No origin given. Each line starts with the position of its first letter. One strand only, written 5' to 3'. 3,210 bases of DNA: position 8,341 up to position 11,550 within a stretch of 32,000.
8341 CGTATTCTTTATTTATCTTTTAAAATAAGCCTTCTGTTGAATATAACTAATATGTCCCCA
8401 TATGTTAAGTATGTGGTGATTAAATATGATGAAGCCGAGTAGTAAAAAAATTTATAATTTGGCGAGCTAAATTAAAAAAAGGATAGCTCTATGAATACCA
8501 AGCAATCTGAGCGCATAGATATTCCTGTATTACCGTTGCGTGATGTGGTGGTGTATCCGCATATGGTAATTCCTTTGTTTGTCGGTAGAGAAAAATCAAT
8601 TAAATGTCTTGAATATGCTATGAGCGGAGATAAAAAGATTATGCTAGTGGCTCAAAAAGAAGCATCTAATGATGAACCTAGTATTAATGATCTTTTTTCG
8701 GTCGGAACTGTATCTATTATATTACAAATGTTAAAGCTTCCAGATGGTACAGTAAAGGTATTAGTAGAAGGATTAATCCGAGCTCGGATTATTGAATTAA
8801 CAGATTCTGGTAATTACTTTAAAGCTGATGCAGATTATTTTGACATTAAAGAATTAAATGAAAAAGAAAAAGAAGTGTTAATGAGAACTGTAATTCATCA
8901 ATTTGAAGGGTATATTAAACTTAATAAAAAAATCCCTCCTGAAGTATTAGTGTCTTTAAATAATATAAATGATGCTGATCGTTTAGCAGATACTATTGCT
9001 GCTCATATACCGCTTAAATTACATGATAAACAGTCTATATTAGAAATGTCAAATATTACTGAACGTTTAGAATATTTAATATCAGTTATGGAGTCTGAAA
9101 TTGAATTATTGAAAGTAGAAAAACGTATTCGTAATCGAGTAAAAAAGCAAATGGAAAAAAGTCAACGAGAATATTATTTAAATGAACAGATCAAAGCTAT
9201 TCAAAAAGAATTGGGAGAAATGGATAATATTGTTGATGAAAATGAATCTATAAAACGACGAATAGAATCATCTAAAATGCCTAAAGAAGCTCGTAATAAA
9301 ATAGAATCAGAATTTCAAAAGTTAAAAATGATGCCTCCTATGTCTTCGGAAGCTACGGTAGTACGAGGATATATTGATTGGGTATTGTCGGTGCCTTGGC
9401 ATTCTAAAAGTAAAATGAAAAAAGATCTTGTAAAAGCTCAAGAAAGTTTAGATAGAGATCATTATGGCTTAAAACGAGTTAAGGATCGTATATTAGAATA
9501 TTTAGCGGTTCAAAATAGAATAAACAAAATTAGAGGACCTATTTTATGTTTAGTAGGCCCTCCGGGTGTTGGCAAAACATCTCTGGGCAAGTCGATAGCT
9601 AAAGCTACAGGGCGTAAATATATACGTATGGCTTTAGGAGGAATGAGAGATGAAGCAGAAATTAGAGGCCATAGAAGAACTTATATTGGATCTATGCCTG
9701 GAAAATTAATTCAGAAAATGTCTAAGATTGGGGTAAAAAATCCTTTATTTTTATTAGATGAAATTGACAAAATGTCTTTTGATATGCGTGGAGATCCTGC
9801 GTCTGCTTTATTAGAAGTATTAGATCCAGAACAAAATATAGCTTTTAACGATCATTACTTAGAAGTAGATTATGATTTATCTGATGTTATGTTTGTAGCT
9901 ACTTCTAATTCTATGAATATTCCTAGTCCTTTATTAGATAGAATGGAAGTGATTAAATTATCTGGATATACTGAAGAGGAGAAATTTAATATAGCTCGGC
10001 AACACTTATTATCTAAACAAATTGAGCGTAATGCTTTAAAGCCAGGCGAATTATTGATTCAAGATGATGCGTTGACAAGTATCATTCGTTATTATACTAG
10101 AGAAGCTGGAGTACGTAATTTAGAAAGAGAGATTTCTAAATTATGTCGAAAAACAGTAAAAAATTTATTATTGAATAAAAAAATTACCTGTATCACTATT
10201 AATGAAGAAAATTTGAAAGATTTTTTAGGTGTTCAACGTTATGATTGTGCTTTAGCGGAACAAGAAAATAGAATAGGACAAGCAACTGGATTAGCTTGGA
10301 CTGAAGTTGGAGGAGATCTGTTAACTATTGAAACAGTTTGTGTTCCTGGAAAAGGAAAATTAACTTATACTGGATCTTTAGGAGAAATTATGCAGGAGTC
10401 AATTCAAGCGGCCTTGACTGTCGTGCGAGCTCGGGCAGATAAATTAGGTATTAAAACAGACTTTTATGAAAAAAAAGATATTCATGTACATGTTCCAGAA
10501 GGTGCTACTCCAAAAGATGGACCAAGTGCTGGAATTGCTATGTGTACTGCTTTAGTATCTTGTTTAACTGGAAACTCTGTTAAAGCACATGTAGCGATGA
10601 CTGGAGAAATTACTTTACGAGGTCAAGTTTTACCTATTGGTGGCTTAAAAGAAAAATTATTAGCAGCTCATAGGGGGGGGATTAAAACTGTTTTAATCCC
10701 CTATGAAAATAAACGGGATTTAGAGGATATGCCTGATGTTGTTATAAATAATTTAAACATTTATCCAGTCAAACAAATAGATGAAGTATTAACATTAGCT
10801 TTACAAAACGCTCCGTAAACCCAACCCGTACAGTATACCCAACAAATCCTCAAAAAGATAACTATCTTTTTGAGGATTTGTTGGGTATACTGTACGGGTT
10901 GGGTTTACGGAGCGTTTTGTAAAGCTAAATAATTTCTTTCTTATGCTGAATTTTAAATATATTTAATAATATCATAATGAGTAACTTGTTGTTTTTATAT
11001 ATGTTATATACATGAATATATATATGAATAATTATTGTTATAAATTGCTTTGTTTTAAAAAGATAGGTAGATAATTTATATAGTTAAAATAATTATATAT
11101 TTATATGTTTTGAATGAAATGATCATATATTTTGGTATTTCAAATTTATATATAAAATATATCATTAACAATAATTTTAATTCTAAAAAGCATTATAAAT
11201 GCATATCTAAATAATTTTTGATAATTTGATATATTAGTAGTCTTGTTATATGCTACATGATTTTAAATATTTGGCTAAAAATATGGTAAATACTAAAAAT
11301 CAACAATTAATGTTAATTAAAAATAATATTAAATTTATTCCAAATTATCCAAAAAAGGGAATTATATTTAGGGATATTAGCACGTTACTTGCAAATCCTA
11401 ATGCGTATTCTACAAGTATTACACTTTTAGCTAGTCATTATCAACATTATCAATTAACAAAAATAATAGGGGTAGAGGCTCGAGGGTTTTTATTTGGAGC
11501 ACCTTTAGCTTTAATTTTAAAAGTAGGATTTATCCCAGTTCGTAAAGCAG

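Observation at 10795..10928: Perfect 66-bp-arm inverted repeat that starts inside the lon coding sequence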

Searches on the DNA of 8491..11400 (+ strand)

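Call 17: search_rna_families(sources=[L001], threshold=gathering, show_alignments=2)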
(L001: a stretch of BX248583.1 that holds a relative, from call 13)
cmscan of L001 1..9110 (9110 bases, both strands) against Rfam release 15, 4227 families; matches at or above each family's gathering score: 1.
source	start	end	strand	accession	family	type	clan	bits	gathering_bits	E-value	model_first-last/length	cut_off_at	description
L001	5182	5274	+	RF00169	Bacteria_small_SRP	Gene;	CL00003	50.7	40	6.1e-09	1-97/97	no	Bacterial small signal recognition particle RNA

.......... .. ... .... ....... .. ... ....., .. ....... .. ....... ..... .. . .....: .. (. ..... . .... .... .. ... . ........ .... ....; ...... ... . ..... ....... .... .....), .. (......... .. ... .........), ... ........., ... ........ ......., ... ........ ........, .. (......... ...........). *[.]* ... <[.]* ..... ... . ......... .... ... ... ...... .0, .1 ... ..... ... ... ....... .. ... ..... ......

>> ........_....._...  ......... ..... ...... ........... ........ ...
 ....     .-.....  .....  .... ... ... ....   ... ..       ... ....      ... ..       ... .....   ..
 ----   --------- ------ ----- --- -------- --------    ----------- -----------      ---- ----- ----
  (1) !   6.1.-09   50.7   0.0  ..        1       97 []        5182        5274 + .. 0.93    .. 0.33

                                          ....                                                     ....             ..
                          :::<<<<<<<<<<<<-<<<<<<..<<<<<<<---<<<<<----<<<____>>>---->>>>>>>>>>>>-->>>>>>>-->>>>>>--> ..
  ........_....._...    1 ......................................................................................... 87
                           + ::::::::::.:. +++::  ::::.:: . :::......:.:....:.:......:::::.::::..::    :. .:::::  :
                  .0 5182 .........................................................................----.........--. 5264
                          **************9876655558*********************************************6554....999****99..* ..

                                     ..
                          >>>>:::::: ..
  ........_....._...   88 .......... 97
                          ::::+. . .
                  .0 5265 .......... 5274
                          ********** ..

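Call 18: search_rna_families(source=window, start=10600, end=11400, threshold=evalue, max_evalue=10, show_alignments=3)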
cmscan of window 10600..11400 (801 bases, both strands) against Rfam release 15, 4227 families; matches with E-value up to 10: 15.
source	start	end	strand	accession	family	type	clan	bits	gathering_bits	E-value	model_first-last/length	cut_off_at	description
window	10799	10926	+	RF03601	MIR7993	Gene; miRNA;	-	72.7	100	4.8e-14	1-138/138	no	MIR7993 microRNA precursor family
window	10809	10916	+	RF03709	MIR1878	Gene; miRNA;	-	55.8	70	2.5e-10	1-100/100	no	MIR1878 microRNA precursor family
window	10807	10914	-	RF03709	MIR1878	Gene; miRNA;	-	55.8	70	2.5e-10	1-100/100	no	MIR1878 microRNA precursor family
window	10824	10899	-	RF04176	mir-3149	Gene; miRNA;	-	48.1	100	3.6e-08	1-83/83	no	mir-3149 microRNA precursor family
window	10806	10917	-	RF03187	MIR1512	Gene; miRNA;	-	48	79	9.9e-09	1-94/94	no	MIR1512 microRNA precursor family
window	10831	10891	-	RF03353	MIR5291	Gene; miRNA;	-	25.2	54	0.058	1-65/65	no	MIR5291 microRNA precursor family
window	10840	10967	-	RF01470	rli38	Gene; sRNA;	-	25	49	0.45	1-150/150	no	Listeria sRNA rli38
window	10832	10892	+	RF03353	MIR5291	Gene; miRNA;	-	23.5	54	0.15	1-65/65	no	MIR5291 microRNA precursor family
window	10742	10902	+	RF02857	30_255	Gene; sRNA;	-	20.4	197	1.4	10-177/213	no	Leptospira sRNA 30_255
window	11037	11082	-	RF01363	CRISPR-DR50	Gene; CRISPR;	-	18.5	47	7.2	1-46/46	no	CRISPR RNA direct repeat element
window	10823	10934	+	RF01444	S_pombe_snR92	Gene; snRNA; snoRNA; HACA-box;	-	17.7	80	0.76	1-144/144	no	small nucleolar RNA snR92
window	10629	10722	+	RF00429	SNORA29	Gene; snRNA; snoRNA; HACA-box;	CL00030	16.7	50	4.8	1-140/140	no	Small nucleolar RNA SNORA29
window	11045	11064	-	RF01367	CRISPR-DR54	Gene; CRISPR;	-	15.3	39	7.3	7-26/37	no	CRISPR RNA direct repeat element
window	11244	11267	-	RF03070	ssNA-helicase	Gene; sRNA;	-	14.5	41.5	8.8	1-49/49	no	ssNA-helicase RNA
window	10798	10990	-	RF04192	carA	Cis-reg;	-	13.3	100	7.9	1-202/202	no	carA ncRNA motif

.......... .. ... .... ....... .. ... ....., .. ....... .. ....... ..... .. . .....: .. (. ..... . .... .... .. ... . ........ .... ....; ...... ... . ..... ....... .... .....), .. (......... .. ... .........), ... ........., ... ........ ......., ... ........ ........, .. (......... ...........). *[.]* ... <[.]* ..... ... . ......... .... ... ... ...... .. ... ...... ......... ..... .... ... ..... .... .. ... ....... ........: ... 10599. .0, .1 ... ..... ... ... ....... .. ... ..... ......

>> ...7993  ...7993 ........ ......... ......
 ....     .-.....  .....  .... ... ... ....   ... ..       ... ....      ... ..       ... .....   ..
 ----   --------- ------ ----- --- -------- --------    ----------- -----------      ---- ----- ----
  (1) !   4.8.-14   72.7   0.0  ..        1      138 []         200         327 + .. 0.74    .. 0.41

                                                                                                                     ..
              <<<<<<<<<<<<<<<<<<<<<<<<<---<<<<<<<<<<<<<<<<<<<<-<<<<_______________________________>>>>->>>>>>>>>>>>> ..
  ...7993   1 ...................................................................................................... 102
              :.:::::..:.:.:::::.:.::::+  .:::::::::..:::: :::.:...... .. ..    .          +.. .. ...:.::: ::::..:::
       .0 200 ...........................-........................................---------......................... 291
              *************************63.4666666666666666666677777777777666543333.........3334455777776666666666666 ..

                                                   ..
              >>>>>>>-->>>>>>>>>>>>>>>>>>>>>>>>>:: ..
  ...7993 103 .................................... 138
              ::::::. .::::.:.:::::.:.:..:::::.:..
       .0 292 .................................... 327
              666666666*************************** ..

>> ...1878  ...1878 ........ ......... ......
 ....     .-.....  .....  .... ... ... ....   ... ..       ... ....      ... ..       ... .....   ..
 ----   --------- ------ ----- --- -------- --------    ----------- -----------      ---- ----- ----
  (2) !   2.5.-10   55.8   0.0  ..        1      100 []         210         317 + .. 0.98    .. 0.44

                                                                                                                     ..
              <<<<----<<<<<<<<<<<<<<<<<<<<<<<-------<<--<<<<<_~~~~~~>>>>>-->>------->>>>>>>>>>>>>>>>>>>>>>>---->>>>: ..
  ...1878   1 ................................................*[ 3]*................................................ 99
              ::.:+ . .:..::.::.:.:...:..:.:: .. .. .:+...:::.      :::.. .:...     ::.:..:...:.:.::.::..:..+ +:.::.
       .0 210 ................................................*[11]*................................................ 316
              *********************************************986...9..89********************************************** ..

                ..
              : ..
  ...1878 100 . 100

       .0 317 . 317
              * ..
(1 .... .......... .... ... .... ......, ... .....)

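Call 25: search_rna_families(sources=[L081, L082, L083, L085], threshold=gathering)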
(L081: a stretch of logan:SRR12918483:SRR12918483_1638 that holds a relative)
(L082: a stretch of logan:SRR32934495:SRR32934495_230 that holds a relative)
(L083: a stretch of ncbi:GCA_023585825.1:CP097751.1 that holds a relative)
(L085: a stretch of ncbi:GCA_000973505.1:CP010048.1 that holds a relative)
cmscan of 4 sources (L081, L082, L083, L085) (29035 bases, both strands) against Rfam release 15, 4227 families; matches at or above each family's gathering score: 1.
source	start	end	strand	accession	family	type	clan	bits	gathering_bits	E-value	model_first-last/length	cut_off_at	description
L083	5949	6039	+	RF00169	Bacteria_small_SRP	Gene;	CL00003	42.9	40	3.1e-06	1-97/97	no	Bacterial small signal recognition particle RNA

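Call 67: search_dna_similar(query=window:10780-10960:+, collection=plasmids, mode=distant, max_evalue=0.001, max_rows=5)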
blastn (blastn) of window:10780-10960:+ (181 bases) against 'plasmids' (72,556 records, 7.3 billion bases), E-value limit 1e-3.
No match.

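Call 71: search_rna_families(sources=[L090, L091], threshold=evalue, max_evalue=0.001)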
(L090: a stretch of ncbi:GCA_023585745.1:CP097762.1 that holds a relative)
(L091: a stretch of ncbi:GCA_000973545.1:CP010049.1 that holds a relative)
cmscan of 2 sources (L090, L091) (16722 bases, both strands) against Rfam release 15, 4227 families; matches with E-value up to 0.001: 2.
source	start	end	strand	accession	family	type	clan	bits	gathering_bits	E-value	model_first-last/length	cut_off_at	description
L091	5981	6078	+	RF00169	Bacteria_small_SRP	Gene;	CL00003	58.4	40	7.9e-11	1-97/97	no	Bacterial small signal recognition particle RNA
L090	5941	6031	+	RF00169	Bacteria_small_SRP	Gene;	CL00003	43.8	40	1e-06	1-97/97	no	Bacterial small signal recognition particle RNA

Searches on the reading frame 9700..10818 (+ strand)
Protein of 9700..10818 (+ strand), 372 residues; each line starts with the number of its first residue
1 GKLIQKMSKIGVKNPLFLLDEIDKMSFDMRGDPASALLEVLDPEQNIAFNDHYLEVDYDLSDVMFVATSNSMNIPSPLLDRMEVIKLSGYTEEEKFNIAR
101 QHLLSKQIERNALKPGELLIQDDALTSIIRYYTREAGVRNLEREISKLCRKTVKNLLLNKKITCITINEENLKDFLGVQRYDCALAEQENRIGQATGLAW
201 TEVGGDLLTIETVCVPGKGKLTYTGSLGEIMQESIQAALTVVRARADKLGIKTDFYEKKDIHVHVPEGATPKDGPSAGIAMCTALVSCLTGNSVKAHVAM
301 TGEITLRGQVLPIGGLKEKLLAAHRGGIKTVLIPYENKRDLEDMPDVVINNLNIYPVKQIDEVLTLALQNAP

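Call 13: find_related_loci(query=window:9700-10818:+, collection=genome_contigs, flank=4000)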
Query window:9700-10818:+ (372 aa) in genome_contigs; peptide patterns used: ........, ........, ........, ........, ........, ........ (x = any residue, [..] = any of these).
564 stretches matched a pattern; 445 encode a relative of the query (tblastn E <= 1e-3); the best 80 are kept; 80 distinct loci.
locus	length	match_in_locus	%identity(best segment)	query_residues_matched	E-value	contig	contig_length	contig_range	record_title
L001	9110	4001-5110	92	1-370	0e+0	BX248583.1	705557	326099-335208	Blochmannia floridanus complete genome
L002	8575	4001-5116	87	1-372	0e+0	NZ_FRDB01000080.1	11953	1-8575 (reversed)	Candidatus Sodalis sp. SoCistrobi voucher 3249, whole genome shotgun sequence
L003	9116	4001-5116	86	1-372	0e+0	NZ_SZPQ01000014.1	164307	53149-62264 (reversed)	Martelella alba strain BGMRC 2031 Scaffold9_3, whole genome shotgun sequence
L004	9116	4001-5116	86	1-372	0e+0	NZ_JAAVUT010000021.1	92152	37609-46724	Sodalis sp. dw_96 21, whole genome shotgun sequence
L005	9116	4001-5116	86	1-372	0e+0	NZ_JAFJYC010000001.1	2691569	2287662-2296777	Candidatus Sodalis endolongispinus isolate SOD 1, whole genome shotgun sequence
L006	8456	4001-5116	86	1-372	0e+0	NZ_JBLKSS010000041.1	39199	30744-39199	MAG: Sodalis sp. (in: enterobacteria) isolate Tcar Contig_36, whole genome shotgun sequence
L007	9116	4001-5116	85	1-372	0e+0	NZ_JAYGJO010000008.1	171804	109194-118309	Acerihabitans sp. TG2 8, whole genome shotgun sequence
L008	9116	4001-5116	85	1-372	0e+0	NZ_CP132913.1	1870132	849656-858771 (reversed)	MAG: Sodalis sp. isolate Et.F2 chromosome, complete genome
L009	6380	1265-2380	85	1-372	0e+0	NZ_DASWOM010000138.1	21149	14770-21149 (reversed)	MAG: Acerihabitans sp. isolate SMAG_U3441 k141_690148, whole genome shotgun sequence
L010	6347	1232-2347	85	1-372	0e+0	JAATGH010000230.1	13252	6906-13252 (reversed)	MAG: Enterobacterales bacterium isolate bin_314 k141_6788855, whole genome shotgun sequence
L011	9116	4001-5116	85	1-372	0e+0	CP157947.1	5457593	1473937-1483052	Acerihabitans sp. KWT182 chromosome, complete genome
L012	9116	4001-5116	85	1-372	0e+0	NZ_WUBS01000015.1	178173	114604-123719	Acerihabitans arboris strain SAP-6 contig15, whole genome shotgun sequence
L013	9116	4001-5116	85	1-372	0e+0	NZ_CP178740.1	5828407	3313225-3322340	Sodalis sp. RH13 chromosome, complete genome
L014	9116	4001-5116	85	1-372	0e+0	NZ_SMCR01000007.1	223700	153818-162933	Biostraticola tofi strain DSM 19580 Ga0244679_107, whole genome shotgun sequence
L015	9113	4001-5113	86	1-371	0e+0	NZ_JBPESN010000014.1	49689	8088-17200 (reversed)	MAG: Sodalis sp. (in: enterobacteria) isolate C12_2 NODE_19_length_49689_cov_10.399822, whole genome shotgun sequence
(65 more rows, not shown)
